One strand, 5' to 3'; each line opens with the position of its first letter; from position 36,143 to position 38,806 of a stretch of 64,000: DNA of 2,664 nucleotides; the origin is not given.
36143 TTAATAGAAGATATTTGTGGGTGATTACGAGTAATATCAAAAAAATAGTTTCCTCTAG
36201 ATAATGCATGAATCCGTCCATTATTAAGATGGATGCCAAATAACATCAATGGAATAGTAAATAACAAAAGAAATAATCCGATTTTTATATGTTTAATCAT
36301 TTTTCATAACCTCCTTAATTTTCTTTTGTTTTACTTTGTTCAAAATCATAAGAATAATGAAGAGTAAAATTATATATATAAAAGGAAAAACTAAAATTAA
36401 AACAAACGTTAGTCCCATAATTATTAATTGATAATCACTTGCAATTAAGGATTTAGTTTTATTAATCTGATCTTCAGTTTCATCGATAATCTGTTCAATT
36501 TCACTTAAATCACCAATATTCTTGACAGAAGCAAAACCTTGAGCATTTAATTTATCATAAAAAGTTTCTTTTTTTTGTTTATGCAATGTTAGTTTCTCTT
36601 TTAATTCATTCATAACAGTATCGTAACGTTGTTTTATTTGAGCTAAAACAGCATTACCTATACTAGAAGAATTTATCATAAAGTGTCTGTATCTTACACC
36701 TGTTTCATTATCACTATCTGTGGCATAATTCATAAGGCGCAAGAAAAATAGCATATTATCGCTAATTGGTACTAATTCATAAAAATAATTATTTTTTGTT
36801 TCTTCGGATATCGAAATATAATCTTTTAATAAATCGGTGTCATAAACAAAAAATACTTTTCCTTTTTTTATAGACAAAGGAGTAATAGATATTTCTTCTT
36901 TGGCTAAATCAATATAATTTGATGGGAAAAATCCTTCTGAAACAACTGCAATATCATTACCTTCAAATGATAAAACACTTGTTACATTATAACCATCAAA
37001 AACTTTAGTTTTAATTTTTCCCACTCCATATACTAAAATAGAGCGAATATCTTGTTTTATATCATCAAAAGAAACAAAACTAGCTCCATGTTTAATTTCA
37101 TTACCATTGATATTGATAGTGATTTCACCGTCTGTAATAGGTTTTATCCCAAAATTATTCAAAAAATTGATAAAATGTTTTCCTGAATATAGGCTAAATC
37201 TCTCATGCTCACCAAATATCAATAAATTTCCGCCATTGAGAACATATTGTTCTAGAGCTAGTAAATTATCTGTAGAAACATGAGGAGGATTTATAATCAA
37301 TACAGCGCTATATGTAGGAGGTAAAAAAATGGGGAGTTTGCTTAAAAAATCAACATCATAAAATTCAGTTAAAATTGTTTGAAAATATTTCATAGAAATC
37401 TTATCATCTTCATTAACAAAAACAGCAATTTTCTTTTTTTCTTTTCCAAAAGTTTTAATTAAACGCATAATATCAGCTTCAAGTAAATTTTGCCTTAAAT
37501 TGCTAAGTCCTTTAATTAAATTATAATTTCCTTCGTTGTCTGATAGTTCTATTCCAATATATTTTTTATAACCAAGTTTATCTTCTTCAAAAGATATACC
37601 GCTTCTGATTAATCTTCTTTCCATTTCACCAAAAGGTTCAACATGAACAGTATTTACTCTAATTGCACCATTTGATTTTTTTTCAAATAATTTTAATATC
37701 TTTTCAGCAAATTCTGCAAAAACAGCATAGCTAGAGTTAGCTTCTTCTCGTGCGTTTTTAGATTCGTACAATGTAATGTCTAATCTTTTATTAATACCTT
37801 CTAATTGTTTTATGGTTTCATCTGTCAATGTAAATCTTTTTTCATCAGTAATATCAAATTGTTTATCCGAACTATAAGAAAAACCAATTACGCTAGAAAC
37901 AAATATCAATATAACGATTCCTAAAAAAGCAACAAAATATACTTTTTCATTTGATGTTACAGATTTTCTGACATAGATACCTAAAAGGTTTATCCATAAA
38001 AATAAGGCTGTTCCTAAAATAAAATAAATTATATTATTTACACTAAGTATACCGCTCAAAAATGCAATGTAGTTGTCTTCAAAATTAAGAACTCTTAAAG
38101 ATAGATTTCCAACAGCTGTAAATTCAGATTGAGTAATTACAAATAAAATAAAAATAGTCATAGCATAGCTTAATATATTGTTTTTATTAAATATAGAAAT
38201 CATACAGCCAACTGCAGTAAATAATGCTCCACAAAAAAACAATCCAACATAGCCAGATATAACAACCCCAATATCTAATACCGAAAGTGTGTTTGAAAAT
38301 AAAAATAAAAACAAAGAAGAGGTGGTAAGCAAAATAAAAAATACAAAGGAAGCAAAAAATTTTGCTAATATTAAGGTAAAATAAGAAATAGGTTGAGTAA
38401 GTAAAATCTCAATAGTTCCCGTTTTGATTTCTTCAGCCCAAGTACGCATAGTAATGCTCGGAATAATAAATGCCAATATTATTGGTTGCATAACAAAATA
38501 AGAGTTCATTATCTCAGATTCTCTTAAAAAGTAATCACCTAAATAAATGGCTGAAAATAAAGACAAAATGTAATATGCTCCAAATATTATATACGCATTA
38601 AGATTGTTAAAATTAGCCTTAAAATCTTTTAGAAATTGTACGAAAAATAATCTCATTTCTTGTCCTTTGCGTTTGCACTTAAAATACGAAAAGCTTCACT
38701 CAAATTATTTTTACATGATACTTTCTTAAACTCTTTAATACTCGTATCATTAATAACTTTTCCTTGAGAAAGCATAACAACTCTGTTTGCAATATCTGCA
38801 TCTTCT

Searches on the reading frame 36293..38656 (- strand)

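Call 71: search_protein_families(library=pfam, proteins=[window:36293-38656:-], max_evalue=0.00001)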
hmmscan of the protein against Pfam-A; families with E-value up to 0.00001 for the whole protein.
window:36293-38656:- (787 aa): 3 families
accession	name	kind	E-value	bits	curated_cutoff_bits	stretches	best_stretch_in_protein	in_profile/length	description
PF09822.16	ABC_transp_aux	-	3.6e-12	46.6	34.7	1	407-504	1-112/288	ABC-type uncharacterized transport system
PF23357.1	DUF7088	-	1e-08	35.7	27.8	1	272-354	2-80/105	Domain of unknown function (DUF7088)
PF12730.13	ABC2_membrane_4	-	7.8e-06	26.4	27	1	46-173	49-178/179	ABC-2 family transporter protein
